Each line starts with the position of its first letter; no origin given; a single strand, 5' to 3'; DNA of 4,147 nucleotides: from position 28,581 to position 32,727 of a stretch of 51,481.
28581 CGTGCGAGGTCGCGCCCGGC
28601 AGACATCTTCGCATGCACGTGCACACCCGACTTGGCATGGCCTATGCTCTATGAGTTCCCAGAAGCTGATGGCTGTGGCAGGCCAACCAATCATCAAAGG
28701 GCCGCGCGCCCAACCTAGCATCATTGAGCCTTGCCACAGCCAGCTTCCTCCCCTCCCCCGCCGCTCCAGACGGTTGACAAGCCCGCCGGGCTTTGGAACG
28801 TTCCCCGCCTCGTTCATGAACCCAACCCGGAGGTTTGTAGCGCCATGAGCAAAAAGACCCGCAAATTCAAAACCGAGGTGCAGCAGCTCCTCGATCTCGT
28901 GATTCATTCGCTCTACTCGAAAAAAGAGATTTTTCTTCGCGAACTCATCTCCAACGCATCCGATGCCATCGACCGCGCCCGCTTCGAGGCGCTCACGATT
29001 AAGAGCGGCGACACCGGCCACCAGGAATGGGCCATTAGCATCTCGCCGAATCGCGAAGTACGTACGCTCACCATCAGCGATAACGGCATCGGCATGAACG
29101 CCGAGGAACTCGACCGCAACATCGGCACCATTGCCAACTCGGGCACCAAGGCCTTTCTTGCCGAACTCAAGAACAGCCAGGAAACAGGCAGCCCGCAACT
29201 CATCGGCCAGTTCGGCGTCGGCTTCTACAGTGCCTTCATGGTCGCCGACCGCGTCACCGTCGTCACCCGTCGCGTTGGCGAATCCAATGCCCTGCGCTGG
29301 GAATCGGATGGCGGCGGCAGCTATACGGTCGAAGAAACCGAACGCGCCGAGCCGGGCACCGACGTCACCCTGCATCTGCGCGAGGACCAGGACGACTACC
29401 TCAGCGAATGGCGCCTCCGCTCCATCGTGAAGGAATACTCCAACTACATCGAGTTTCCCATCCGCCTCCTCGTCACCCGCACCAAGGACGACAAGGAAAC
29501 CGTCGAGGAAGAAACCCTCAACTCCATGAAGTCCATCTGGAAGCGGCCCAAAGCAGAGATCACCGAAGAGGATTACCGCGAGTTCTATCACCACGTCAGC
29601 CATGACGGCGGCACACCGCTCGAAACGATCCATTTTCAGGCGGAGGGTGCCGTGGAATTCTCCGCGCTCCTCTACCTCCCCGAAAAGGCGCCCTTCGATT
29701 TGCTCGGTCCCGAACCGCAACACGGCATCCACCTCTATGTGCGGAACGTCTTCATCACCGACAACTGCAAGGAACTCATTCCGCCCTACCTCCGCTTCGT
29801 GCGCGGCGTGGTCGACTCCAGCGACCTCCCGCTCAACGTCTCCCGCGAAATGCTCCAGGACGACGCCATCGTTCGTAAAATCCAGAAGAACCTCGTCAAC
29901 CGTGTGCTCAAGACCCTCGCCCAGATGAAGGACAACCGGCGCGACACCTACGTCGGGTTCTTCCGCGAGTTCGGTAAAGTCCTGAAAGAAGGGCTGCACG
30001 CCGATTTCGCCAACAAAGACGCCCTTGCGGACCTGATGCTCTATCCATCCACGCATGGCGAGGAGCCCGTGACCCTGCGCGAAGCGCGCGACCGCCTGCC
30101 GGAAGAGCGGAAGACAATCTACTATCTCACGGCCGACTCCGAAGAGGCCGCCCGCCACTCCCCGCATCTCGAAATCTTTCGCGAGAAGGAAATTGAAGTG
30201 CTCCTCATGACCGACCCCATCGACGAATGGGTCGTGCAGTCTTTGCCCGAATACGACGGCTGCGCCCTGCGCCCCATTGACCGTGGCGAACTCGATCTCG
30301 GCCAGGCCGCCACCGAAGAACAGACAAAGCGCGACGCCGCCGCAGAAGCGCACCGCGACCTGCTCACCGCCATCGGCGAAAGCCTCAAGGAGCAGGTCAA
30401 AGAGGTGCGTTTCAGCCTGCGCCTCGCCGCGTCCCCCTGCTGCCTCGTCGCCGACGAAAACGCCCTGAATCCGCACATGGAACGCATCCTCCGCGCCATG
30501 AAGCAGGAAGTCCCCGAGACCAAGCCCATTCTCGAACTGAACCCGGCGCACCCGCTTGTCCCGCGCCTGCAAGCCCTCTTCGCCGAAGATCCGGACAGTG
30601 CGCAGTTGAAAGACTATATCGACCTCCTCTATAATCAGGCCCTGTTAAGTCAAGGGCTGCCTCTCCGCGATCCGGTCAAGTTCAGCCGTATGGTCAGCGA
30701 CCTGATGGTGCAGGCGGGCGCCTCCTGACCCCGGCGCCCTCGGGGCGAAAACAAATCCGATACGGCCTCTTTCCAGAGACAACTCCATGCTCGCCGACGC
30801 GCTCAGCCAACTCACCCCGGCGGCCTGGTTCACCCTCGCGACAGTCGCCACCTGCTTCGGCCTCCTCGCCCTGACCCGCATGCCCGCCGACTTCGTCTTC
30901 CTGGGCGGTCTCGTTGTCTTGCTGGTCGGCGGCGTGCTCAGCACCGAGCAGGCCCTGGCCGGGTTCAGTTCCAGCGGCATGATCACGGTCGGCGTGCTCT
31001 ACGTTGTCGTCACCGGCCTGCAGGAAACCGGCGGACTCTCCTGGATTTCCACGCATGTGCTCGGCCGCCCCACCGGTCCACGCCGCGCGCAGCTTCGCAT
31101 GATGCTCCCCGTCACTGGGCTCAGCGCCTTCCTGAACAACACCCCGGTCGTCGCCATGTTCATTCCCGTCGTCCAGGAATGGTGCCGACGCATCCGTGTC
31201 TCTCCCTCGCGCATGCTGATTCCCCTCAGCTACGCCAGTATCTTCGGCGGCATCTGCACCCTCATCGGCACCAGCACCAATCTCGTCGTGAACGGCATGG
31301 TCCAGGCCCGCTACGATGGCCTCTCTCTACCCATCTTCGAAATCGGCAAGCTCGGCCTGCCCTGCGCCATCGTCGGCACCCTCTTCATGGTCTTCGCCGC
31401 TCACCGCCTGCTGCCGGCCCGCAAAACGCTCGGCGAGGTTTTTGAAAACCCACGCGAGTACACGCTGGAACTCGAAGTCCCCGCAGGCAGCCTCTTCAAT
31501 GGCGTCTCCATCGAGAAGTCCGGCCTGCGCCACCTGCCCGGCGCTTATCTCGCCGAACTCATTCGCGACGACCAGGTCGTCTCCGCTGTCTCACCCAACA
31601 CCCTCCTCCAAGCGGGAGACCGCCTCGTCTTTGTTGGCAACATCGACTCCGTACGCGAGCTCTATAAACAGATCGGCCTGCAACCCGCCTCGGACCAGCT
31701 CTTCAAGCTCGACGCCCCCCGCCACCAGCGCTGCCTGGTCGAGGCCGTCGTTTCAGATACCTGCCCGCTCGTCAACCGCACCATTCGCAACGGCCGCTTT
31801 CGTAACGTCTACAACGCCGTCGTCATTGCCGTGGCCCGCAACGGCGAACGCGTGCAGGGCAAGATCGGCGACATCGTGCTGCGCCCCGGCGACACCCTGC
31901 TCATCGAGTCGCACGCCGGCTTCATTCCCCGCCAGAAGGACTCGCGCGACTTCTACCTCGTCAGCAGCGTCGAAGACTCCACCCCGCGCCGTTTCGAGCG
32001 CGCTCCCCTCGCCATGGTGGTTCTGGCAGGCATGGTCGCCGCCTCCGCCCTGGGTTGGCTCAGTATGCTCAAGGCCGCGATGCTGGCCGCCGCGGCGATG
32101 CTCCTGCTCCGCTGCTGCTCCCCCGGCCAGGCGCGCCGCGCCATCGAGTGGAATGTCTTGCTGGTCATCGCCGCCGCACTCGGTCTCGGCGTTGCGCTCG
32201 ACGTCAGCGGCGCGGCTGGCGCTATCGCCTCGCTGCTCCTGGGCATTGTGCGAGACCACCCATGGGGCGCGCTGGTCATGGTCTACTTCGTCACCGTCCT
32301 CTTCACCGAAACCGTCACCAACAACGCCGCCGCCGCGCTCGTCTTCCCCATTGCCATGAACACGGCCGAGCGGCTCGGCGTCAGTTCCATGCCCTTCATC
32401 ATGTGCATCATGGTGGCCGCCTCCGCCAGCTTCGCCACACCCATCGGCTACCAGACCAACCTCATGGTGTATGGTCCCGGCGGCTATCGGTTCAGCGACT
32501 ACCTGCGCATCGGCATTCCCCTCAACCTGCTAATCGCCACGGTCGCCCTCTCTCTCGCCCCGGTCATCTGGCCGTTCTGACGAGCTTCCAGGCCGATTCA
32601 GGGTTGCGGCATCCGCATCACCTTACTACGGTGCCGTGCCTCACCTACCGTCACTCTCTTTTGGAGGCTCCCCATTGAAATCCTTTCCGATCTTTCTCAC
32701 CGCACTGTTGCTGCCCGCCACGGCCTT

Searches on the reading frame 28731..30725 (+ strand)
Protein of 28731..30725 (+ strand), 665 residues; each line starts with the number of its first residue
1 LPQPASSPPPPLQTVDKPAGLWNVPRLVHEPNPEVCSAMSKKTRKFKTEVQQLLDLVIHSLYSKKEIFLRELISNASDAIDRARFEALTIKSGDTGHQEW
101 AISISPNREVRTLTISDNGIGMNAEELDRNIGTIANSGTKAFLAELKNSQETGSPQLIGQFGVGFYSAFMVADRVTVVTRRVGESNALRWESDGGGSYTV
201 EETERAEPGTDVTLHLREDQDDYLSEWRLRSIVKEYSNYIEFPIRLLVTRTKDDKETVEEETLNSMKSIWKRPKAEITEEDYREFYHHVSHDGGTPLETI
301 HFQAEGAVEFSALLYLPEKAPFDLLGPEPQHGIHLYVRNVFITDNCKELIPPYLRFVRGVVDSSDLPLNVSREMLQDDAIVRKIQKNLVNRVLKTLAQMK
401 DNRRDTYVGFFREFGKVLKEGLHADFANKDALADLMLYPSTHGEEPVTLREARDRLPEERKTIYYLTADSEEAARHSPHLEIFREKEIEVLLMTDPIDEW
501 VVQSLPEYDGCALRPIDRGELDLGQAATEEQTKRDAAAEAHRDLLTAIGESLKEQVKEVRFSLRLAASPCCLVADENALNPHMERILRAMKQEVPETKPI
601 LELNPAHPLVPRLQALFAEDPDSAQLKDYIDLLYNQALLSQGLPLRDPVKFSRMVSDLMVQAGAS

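Call 97: search_protein_families(library=pfam, proteins=[window:28731-30725:+], max_evalue=0.0001)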
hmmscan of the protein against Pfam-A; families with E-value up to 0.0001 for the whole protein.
window:28731-30725:+ (665 aa): 3 families
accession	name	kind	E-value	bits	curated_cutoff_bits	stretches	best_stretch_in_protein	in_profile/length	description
PF00183.23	HSP90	-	1.2e-131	440.7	24.4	2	254-660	73-487/518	Hsp90 protein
PF13589.12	HATPase_c_3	-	3e-10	40.7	25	1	69-193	7-106/137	Histidine kinase-, DNA gyrase B-, and HSP90-like ATPase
PF02518.31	HATPase_c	-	3.6e-06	27.8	26.4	1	66-219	3-110/111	Histidine kinase-, DNA gyrase B-, and HSP90-like ATPase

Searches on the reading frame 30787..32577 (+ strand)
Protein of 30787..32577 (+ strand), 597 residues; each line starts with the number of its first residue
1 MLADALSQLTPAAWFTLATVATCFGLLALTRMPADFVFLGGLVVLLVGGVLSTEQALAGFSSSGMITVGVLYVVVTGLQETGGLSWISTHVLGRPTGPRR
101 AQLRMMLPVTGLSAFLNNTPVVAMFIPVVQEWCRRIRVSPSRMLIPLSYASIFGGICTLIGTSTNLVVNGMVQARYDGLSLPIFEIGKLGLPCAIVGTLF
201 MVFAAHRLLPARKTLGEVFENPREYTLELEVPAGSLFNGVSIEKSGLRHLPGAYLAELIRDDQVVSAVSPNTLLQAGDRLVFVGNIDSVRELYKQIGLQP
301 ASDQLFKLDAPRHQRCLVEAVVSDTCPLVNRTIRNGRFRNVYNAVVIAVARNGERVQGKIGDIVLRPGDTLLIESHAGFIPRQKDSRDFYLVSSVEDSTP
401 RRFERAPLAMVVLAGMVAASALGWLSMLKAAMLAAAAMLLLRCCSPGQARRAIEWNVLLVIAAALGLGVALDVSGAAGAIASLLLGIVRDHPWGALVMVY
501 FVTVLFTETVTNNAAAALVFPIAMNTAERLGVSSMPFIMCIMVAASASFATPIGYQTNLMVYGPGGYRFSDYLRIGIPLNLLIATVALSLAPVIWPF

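Call 89: search_protein_families(library=pfam, proteins=[window:30787-32577:+], max_evalue=0.00001)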
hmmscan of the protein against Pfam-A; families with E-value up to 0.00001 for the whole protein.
window:30787-32577:+ (597 aa): 3 families
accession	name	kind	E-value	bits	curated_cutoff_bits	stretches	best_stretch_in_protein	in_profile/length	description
PF03600.22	CitMHS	-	2.8e-73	247.3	31.9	1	26-530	3-321/336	Citrate transporter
PF02080.26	TrkA_C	-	2.7e-22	78.9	27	2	228-297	3-71/71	TrkA-C domain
PF00939.25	Na_sulph_symp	-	1e-09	38.4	27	1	430-595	296-466/472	Sodium:sulfate symporter transmembrane region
